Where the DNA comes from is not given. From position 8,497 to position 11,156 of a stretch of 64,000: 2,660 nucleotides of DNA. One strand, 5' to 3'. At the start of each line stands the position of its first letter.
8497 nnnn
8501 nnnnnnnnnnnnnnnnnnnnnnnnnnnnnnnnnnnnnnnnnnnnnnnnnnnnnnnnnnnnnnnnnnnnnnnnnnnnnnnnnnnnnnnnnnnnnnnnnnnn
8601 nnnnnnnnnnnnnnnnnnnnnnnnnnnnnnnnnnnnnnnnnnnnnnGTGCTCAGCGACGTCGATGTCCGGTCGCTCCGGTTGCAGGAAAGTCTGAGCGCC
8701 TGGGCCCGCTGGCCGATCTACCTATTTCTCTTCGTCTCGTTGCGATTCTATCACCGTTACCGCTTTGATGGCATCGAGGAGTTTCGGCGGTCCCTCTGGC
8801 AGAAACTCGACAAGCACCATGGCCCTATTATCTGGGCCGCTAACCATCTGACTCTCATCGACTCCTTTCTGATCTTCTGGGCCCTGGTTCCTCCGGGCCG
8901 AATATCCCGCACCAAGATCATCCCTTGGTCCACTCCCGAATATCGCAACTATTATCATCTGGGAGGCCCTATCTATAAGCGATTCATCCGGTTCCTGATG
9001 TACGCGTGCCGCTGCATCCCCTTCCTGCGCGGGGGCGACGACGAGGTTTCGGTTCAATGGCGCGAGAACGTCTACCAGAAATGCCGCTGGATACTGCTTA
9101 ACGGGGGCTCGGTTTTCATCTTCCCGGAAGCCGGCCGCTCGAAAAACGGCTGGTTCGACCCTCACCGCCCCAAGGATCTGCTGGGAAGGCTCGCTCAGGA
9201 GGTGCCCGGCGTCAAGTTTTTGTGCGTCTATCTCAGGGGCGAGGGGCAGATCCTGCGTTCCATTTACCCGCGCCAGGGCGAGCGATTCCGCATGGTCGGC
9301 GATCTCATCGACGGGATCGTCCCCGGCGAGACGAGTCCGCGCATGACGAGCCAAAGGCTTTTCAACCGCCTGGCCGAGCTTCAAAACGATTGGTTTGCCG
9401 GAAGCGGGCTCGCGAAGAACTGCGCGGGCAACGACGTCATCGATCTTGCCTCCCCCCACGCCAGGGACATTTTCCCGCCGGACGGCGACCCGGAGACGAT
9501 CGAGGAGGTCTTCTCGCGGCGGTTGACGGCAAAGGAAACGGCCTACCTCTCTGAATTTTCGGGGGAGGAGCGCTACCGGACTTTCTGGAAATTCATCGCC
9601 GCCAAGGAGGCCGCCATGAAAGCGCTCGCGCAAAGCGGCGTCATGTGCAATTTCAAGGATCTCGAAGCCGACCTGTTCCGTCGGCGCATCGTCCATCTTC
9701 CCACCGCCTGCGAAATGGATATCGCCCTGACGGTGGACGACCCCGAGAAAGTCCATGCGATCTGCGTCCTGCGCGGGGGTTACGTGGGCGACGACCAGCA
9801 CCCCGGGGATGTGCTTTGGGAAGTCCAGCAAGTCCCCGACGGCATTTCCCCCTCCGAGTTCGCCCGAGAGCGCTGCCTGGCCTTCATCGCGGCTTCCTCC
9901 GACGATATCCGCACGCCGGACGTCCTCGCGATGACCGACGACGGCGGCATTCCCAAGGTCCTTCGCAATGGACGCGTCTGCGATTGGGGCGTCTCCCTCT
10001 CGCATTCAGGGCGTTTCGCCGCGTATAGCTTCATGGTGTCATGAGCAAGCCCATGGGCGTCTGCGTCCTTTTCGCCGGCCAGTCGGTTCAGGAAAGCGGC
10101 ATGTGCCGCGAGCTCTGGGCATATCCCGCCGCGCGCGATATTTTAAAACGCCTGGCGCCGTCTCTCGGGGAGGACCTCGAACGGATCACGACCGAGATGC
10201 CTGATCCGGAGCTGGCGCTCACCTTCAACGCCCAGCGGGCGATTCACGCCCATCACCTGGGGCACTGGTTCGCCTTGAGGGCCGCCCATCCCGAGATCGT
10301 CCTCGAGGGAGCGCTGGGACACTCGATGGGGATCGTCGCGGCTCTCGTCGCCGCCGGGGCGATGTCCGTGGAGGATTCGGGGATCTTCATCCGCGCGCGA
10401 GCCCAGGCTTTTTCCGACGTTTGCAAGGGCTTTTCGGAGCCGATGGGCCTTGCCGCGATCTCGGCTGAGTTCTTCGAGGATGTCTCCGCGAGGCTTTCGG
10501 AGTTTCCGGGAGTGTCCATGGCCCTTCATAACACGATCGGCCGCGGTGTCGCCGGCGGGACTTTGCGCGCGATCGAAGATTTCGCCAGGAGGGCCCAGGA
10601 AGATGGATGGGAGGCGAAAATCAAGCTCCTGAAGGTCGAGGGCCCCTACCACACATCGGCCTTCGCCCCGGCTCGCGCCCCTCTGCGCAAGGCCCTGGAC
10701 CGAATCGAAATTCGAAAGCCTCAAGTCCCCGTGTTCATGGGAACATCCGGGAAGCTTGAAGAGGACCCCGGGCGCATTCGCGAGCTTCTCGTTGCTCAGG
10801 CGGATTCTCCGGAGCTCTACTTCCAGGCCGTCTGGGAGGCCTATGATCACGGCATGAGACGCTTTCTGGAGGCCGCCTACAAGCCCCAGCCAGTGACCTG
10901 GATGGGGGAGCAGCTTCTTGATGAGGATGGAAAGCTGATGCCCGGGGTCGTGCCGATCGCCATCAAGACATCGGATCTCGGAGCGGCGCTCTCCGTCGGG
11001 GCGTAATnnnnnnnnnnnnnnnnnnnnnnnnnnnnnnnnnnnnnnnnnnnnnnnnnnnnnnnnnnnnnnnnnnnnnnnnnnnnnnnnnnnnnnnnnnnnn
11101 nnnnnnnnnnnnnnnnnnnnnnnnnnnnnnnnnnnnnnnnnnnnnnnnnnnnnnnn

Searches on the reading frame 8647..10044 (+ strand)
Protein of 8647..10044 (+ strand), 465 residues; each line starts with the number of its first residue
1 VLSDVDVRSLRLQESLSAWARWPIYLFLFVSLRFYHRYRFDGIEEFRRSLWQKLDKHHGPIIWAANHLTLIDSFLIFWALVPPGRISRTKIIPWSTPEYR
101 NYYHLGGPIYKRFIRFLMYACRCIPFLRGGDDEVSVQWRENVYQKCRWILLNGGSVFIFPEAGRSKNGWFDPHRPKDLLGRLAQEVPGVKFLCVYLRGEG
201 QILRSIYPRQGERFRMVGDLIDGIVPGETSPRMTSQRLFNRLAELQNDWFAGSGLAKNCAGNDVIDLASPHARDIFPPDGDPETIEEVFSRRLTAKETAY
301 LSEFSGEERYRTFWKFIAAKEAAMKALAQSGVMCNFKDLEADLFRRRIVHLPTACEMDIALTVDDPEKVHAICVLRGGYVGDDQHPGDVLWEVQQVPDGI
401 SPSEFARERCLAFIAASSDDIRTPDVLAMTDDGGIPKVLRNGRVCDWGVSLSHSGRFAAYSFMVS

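Call 4: search_protein_families(library=pfam, proteins=[window:8647-10044:+], max_evalue=1)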
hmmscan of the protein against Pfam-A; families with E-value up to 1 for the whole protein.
window:8647-10044:+ (465 aa): 2 families
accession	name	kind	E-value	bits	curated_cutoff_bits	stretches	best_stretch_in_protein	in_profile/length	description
PF01553.26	Acyltransferase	-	1.3e-08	35.2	23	1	48-189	12-124/132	Acyltransferase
PF01648.25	ACPS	-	2.2e-06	28.1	25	1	284-345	18-80/111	4'-phosphopantetheinyl transferase superfamily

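Call 5: search_protein_families(library=ncbifam, proteins=[window:8647-10044:+], max_evalue=1)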
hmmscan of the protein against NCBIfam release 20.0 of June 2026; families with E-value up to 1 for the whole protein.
window:8647-10044:+ (465 aa): 3 families
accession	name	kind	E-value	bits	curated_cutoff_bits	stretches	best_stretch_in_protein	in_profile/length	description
TIGR00556.1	pantethn_trn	domain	0.00023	21.2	45.35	1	286-340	23-79/128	phosphopantetheine--protein transferase domain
TIGR00530.1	AGP_acyltrn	subfamily_domain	0.028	14.2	102.95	1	140-173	76-109/130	1-acylglycerol-3-phosphate O-acyltransferase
NF006386.0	PRK08633.1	equivalog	0.27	8.8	1221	1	58-198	440-553/1147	acyl-[ACP]--phospholipid O-acyltransferase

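Call 38: find_homologous_proteins(query=window:8647-10041:+, max_evalue=0.001)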
Query window:8647-10041:+ (465 aa): 178 proteins with E <= 0.001 among 8000 candidates; the best 120 are listed.
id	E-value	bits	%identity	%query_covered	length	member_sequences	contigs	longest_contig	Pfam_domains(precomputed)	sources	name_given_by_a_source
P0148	0.0e+0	1102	100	100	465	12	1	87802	PF01648.26,PF01553.27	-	-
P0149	3.9e-196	670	62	100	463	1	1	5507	PF01648.26,PF01553.27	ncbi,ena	-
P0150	1.2e-187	643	60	100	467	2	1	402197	PF01648.26,PF01553.27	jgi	jgi:1-acyl-sn-glycerol-3-phosphate acyltransferase/phosphopantetheinyl transferase (holo-ACP synthas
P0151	1.3e-186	639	59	95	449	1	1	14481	PF01648.26,PF01553.27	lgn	-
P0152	1.3e-185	636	60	100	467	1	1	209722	PF01648.26,PF01553.27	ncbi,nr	ncbi:MAG: 1-acyl-sn-glycerol-3-phosphate acyltransferase [Elusimicrobia bacterium]|nr:1-acyl-sn-glyc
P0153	5.6e-183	627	58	100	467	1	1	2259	PF01648.26,PF01553.27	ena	-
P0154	9.3e-183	626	59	100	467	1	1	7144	PF01648.26,PF01553.27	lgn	-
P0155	3.3e-180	618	58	95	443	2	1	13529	PF01648.26,PF01553.27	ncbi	ncbi:MAG: hypothetical protein A3J74_04145, partial [Elusimicrobia bacterium RIFCSPHIGHO2_02_FULL_57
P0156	5.4e-180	617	59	100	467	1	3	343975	PF01648.26,PF01553.27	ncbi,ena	-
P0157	1.2e-179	616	58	100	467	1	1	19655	PF01648.26,PF01553.27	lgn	-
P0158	1.3e-179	616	58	100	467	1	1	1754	PF01648.26,PF01553.27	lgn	-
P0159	2.6e-177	608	56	100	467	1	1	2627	PF01553.27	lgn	-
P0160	7.3e-177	607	56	100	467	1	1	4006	PF01648.26,PF01553.27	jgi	jgi:1-acyl-sn-glycerol-3-phosphate acyltransferase/phosphopantetheinyl transferase (holo-ACP synthas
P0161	1.9e-175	602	57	100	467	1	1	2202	PF01648.26,PF01553.27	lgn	-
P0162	3.1e-175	602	57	97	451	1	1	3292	PF01648.26,PF01553.27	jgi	jgi:1-acyl-sn-glycerol-3-phosphate acyltransferase/phosphopantetheinyl transferase (holo-ACP synthas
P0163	3.5e-175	601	56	100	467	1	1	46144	PF01553.27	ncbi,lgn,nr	ncbi:MAG: 1-acyl-sn-glycerol-3-phosphate acyltransferase [Elusimicrobia bacterium]|nr:1-acyl-sn-glyc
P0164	4.8e-174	598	56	100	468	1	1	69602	PF01553.27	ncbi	-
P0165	2.4e-173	595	56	100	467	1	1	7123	PF01648.26,PF01553.27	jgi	-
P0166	7.9e-173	594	56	100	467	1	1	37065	PF01553.27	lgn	-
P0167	2.9e-172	592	54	100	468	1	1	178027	PF01648.26,PF01553.27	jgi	jgi:1-acyl-sn-glycerol-3-phosphate acyltransferase/phosphopantetheinyl transferase (holo-ACP synthas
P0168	4.0e-172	591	57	100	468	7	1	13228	PF01553.27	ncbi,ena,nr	ncbi:MAG TPA: 1-acyl-sn-glycerol-3-phosphate acyltransferase [Elusimicrobiota bacterium]|nr:1-acyl-s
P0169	4.5e-172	591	56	100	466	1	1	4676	PF01648.26,PF01553.27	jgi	jgi:phosphopantetheinyl transferase (holo-ACP synthase)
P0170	6.8e-172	590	57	100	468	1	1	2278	PF01553.27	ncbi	-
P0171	1.3e-171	590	56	100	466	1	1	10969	PF01648.26,PF01553.27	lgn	-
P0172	2.4e-171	589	55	100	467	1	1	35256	PF01648.26,PF01553.27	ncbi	-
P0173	3.8e-171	588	55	100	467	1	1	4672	PF01648.26,PF01553.27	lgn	-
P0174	4.3e-170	585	55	100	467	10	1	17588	PF01648.26,PF01553.27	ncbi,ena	-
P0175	5.2e-170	584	55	100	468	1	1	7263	PF01648.26,PF01553.27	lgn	-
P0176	7.9e-170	584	55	100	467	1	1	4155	PF01648.26,PF01553.27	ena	-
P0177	8.5e-170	584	55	100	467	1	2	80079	PF01648.26,PF01553.27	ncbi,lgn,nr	ncbi:MAG: 1-acyl-sn-glycerol-3-phosphate acyltransferase [Elusimicrobia bacterium]|nr:1-acyl-sn-glyc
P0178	2.2e-169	582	54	100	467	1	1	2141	PF01648.26,PF01553.27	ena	-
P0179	2.5e-169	582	56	100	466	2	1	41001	PF01648.26,PF01553.27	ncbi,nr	ncbi:MAG: 1-acyl-sn-glycerol-3-phosphate acyltransferase [Elusimicrobia bacterium]|nr:1-acyl-sn-glyc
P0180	7.2e-169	581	56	100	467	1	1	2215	PF01648.26,PF01553.27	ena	-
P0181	8.2e-169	580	55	100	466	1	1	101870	PF01648.26,PF01553.27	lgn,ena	-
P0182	2.0e-168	579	54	100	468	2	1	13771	PF01648.26,PF01553.27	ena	-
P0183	4.3e-168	578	58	94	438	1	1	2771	PF01553.27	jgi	-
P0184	5.5e-168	578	55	100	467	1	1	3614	PF01648.26,PF01553.27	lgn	-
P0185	1.2e-167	576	56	95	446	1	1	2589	PF01553.27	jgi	jgi:phosphopantetheinyl transferase (holo-ACP synthase)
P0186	1.6e-166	573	55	100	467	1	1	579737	PF01648.26,PF01553.27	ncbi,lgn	-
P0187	9.8e-166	570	54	100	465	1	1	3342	PF01553.27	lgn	-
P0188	1.6e-165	569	53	100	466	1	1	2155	PF01648.26,PF01553.27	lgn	-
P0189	2.0e-165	569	53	100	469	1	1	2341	PF01648.26,PF01553.27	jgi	jgi:phosphopantetheinyl transferase (holo-ACP synthase)/1-acyl-sn-glycerol-3-phosphate acyltransfera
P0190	3.7e-165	568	55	100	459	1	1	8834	PF01648.26,PF01553.27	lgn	-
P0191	5.9e-165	568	53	100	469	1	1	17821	PF01648.26,PF01553.27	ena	-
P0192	7.0e-165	567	54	100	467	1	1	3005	PF01648.26,PF01553.27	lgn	-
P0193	1.4e-164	566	53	100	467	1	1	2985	PF01648.26,PF01553.27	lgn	-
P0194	2.4e-164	566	53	100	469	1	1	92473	PF01648.26,PF01553.27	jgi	jgi:phosphopantetheinyl transferase (holo-ACP synthase)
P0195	3.2e-164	565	55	100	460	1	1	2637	PF01648.26,PF01553.27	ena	-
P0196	6.1e-164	564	53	100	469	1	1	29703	PF01648.26,PF01553.27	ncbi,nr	ncbi:MAG: hypothetical protein A2V88_09950 [Elusimicrobia bacterium RBG_16_66_12]|nr:MAG: hypothetic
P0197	6.8e-164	564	52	100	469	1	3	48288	PF01648.26,PF01553.27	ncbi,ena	ncbi:MAG: 4'-phosphopantetheinyl transferase superfamily protein [Elusimicrobiota bacterium]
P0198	1.2e-163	563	54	100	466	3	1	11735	PF01648.26,PF01553.27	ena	-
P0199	1.5e-163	563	53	100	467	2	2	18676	PF01648.26,PF01553.27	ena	-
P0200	2.4e-163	562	54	100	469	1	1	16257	PF01648.26,PF01553.27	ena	-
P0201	2.9e-163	562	55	99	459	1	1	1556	PF01648.26,PF01553.27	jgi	jgi:1-acyl-sn-glycerol-3-phosphate acyltransferase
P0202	7.8e-163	561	53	100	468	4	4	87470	PF01648.26,PF01553.27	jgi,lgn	-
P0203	1.9e-162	559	53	100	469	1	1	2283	PF01648.26,PF01553.27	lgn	-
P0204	3.1e-162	559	53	100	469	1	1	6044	PF01648.26,PF01553.27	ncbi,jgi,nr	ncbi:MAG TPA: 4'-phosphopantetheinyl transferase superfamily protein [Elusimicrobiota bacterium]|jgi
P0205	3.9e-162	558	52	100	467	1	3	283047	PF01648.26,PF01553.27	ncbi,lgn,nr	ncbi:MAG: 1-acyl-sn-glycerol-3-phosphate acyltransferase [Elusimicrobia bacterium]|nr:1-acyl-sn-glyc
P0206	5.6e-162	558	54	100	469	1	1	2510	PF01648.26,PF01553.27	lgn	-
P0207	7.9e-162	557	55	100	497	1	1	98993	PF01648.26,PF01553.27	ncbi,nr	ncbi:MAG: 1-acyl-sn-glycerol-3-phosphate acyltransferase [Elusimicrobia bacterium]|nr:1-acyl-sn-glyc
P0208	1.0e-161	557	53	100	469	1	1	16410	PF01648.26,PF01553.27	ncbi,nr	ncbi:MAG: 4'-phosphopantetheinyl transferase superfamily protein [Elusimicrobia bacterium]|nr:4'-pho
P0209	1.1e-161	557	52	100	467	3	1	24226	PF01648.26,PF01553.27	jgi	jgi:1-acyl-sn-glycerol-3-phosphate acyltransferase/phosphopantetheinyl transferase (holo-ACP synthas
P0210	2.9e-161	555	52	99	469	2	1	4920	PF01648.26,PF01553.27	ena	-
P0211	3.1e-161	555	53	99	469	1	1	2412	PF01648.26,PF01553.27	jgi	-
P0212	3.1e-161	555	52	99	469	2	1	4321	PF01648.26,PF01553.27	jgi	jgi:1-acyl-sn-glycerol-3-phosphate acyltransferase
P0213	6.2e-161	554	54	100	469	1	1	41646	PF01648.26,PF01553.27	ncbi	ncbi:MAG: 4'-phosphopantetheinyl transferase superfamily protein [Elusimicrobiota bacterium]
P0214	7.0e-161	554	53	99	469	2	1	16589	PF01648.26,PF01553.27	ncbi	-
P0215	1.5e-160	553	52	99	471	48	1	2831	PF01648.26,PF01553.27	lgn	-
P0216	2.8e-160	552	53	99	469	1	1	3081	PF01648.26,PF01553.27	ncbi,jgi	jgi:phosphopantetheinyl transferase (holo-ACP synthase)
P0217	3.8e-160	552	53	99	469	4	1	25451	PF01648.26,PF01553.27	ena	-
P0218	5.0e-160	551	52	100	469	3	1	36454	PF01648.26,PF01553.27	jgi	jgi:phosphopantetheinyl transferase (holo-ACP synthase)/1-acyl-sn-glycerol-3-phosphate acyltransfera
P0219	5.2e-160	551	52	100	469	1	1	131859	PF01648.26,PF01553.27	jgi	jgi:1-acyl-sn-glycerol-3-phosphate acyltransferase/phosphopantetheinyl transferase (holo-ACP synthas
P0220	5.6e-160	551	52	99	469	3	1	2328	PF01648.26,PF01553.27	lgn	-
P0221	5.7e-160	551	52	100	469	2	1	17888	PF01648.26,PF01553.27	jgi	jgi:1-acyl-sn-glycerol-3-phosphate acyltransferase/phosphopantetheinyl transferase (holo-ACP synthas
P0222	1.1e-159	550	52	100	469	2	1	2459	PF01648.26,PF01553.27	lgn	-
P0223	1.4e-159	550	51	100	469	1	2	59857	PF01648.26,PF01553.27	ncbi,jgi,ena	-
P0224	1.5e-159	550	53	100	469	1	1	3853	PF01648.26,PF01553.27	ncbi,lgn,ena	-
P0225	4.5e-159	548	54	97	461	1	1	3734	PF01648.26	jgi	jgi:phosphopantetheinyl transferase (holo-ACP synthase)/1-acyl-sn-glycerol-3-phosphate acyltransfera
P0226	4.9e-159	548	53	100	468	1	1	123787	PF01648.26,PF01553.27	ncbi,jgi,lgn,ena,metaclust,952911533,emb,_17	jgi:1-acyl-sn-glycerol-3-phosphate acyltransferase/phosphopantetheinyl transferase (holo-ACP synthas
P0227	4.9e-159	548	52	100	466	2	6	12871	PF01648.26,PF01553.27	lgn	-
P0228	5.4e-159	548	52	95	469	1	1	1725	PF01648.26,PF01553.27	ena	-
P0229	5.6e-159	548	52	100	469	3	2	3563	PF01648.26,PF01553.27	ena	-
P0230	6.9e-159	548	52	100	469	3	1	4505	PF01648.26,PF01553.27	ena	-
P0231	9.1e-159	547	52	99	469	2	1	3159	PF01648.26,PF01553.27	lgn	-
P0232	9.1e-159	547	52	100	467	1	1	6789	PF01648.26,PF01553.27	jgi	jgi:phosphopantetheinyl transferase (holo-ACP synthase)/1-acyl-sn-glycerol-3-phosphate acyltransfera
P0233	9.5e-159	547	52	100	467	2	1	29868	PF01648.26,PF01553.27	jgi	jgi:phosphopantetheinyl transferase (holo-ACP synthase)/1-acyl-sn-glycerol-3-phosphate acyltransfera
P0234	1.1e-158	547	53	100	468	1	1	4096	PF01553.27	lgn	-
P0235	1.5e-158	547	53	100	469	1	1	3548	PF01648.26,PF01553.27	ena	-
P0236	1.9e-158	546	52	100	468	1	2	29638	PF01648.26,PF01553.27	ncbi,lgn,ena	-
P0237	2.5e-158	546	55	100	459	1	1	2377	PF01648.26,PF01553.27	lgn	-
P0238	2.9e-158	546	52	100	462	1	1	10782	PF01553.27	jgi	jgi:1-acyl-sn-glycerol-3-phosphate acyltransferase/phosphopantetheinyl transferase (holo-ACP synthas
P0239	4.1e-158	545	51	100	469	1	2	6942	PF01648.26,PF01553.27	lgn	-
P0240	5.5e-158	545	51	100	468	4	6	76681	PF01648.26,PF01553.27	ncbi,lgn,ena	-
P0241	7.1e-158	544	52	100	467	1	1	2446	PF01648.26,PF01553.27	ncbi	-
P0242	7.8e-158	544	51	100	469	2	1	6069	PF01648.26,PF01553.27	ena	-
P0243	1.4e-157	543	52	100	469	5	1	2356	PF01648.26,PF01553.27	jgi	jgi:1-acyl-sn-glycerol-3-phosphate acyltransferase/phosphopantetheinyl transferase (holo-ACP synthas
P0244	1.7e-157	543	52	99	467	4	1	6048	PF01648.26,PF01553.27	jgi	-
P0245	1.8e-157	543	52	100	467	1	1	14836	PF01648.26,PF01553.27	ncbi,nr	ncbi:MAG: 4'-phosphopantetheinyl transferase superfamily protein [Elusimicrobiota bacterium]|nr:4'-p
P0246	1.8e-157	543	51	100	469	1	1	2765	PF01648.26,PF01553.27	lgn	-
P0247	2.5e-157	542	53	100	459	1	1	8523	PF01648.26,PF01553.27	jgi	jgi:1-acyl-sn-glycerol-3-phosphate acyltransferase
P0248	3.2e-157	542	53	100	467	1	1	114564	PF01648.26,PF01553.27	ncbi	ncbi:MAG: 1-acyl-sn-glycerol-3-phosphate acyltransferase [Elusimicrobiota bacterium]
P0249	4.7e-157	542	51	99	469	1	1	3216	PF01648.26,PF01553.27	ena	-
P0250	4.9e-157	541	52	99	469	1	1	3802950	PF01648.26,PF01553.27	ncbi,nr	ncbi:MAG: 4'-phosphopantetheinyl transferase superfamily protein [Elusimicrobiota bacterium]|nr:MAG:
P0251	5.8e-157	541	52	99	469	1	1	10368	PF01648.26,PF01553.27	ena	-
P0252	6.0e-157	541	52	99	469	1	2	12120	PF01648.26,PF01553.27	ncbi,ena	-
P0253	6.0e-157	541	50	100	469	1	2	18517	PF01648.26,PF01553.27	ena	-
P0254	8.3e-157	541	52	100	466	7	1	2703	PF01648.26,PF01553.27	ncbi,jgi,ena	jgi:phosphopantetheinyl transferase (holo-ACP synthase)/1-acyl-sn-glycerol-3-phosphate acyltransfera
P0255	8.3e-157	541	51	99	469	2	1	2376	PF01648.26,PF01553.27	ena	-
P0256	1.1e-156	540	51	99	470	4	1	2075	PF01648.26,PF01553.27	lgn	-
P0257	2.6e-156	539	50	99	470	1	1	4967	PF01648.26,PF01553.27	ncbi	-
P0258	2.8e-156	539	52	100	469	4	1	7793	PF01648.26,PF01553.27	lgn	-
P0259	7.9e-156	538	51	100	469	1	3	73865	PF01648.26,PF01553.27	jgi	jgi:phosphopantetheinyl transferase (holo-ACP synthase)/1-acyl-sn-glycerol-3-phosphate acyltransfera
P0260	2.0e-155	536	51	100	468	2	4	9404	PF01648.26,PF01553.27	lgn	-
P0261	2.2e-155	536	52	100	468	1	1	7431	PF01648.26,PF01553.27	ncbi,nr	ncbi:MAG: 4'-phosphopantetheinyl transferase superfamily protein [Elusimicrobia bacterium]|nr:4'-pho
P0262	2.9e-155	536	50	100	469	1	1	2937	PF01648.26,PF01553.27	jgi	jgi:phosphopantetheinyl transferase (holo-ACP synthase)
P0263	4.3e-155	535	52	100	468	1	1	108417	PF01648.26,PF01553.27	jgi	jgi:1-acyl-sn-glycerol-3-phosphate acyltransferase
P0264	4.4e-155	535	52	100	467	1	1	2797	PF01648.26,PF01553.27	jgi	jgi:1-acyl-sn-glycerol-3-phosphate acyltransferase/phosphopantetheinyl transferase (holo-ACP synthas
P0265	3.3e-154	532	52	100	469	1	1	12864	PF01648.26,PF01553.27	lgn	-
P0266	7.1e-154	531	53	98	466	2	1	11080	PF01553.27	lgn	-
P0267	1.7e-153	530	51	100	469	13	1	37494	PF01648.26,PF01553.27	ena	-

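Call 40: find_encoding_contigs(protein=P0250, flank=10000, max_places=1)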
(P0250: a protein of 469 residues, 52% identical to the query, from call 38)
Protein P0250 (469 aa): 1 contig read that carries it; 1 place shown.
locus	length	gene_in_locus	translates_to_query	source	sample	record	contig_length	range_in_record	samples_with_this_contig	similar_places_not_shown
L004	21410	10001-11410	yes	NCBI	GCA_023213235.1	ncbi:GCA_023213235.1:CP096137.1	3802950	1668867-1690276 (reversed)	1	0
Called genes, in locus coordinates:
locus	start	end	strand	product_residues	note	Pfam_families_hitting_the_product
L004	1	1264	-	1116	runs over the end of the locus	-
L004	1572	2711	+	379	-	PF00082:Peptidase_S8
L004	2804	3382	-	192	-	-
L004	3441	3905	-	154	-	-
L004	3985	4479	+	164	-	-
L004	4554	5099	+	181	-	PF00106:adh_short (weak)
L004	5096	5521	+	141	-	PF00106:adh_short, PF12241:Enoyl_reductase, PF13561:adh_short_C2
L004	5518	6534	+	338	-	PF08541:ACP_syn_III_C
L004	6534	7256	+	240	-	PF00106:adh_short, PF08659:KR (weak), PF13561:adh_short_C2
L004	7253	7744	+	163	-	PF22817:ApeP-like (weak), PF07977:FabA, PF22818:ApeI-like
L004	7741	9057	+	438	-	PF00109:ketoacyl-synt, PF02801:Ketoacyl-synt_C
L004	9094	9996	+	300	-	-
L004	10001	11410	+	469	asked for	PF01553:Acyltransferase (weak), PF01648:ACPS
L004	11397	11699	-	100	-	-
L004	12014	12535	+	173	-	-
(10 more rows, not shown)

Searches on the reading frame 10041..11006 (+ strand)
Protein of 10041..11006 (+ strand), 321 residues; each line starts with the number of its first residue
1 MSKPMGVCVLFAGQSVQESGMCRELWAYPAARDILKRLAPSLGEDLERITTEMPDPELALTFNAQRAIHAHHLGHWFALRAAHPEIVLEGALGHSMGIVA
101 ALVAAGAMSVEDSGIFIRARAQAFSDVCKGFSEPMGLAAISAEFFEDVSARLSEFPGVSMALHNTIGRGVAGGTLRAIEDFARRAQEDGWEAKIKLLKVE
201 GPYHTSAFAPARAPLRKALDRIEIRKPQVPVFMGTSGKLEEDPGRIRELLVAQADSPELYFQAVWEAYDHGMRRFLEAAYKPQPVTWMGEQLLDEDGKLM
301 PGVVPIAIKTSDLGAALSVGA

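Call 4: search_protein_families(library=pfam, proteins=[window:10041-11006:+], max_evalue=1)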
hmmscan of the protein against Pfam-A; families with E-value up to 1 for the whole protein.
window:10041-11006:+ (321 aa): 1 family
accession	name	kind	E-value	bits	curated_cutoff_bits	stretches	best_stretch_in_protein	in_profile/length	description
PF00698.26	Acyl_transf_1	-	1e-20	74.9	32.7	1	10-284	3-271/319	Acyl transferase domain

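Call 5: search_protein_families(library=ncbifam, proteins=[window:10041-11006:+], max_evalue=1)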
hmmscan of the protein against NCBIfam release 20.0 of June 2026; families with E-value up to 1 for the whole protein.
window:10041-11006:+ (321 aa): 8 families
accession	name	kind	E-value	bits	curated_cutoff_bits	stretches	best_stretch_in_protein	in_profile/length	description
TIGR03131.1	malonate_mdcH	equivalog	1.7e-29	103.2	297.9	1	9-278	3-262/297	malonate decarboxylase subunit epsilon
TIGR00128.1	fabD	equivalog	2.5e-28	99.4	260.9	1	7-277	3-272/290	ACP S-malonyltransferase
NF045894.1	PKS_plus_SDR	equivalog_domain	8.4e-25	86.6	1740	1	7-299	532-821/1515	type I polyketide synthase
TIGR02813.1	omega_3_PfaA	subfamily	6.2e-17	59.6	1010.1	1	55-280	644-868/2582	polyketide-type polyunsaturated fatty acid synthase PfaA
NF040607.1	mycolic_Pks13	equivalog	7e-14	50.2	2100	1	89-288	748-948/1680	polyketide synthase Pks13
NF037940.1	PKS_MbtD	equivalog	2.1e-12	46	1150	1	90-296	178-378/978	mycobactin polyketide synthase MbtD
NF037941.1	PKS_NbtC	equivalog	1.3e-07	30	1150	1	86-221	179-309/1027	nocobactin polyketide synthase NbtC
NF041183.1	Pks2_ls1_myc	equivalog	1.5e-06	25.3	2400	1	89-282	615-804/2086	sulfolipid-1 biosynthesis phthioceranic/hydroxyphthioceranic acid synthase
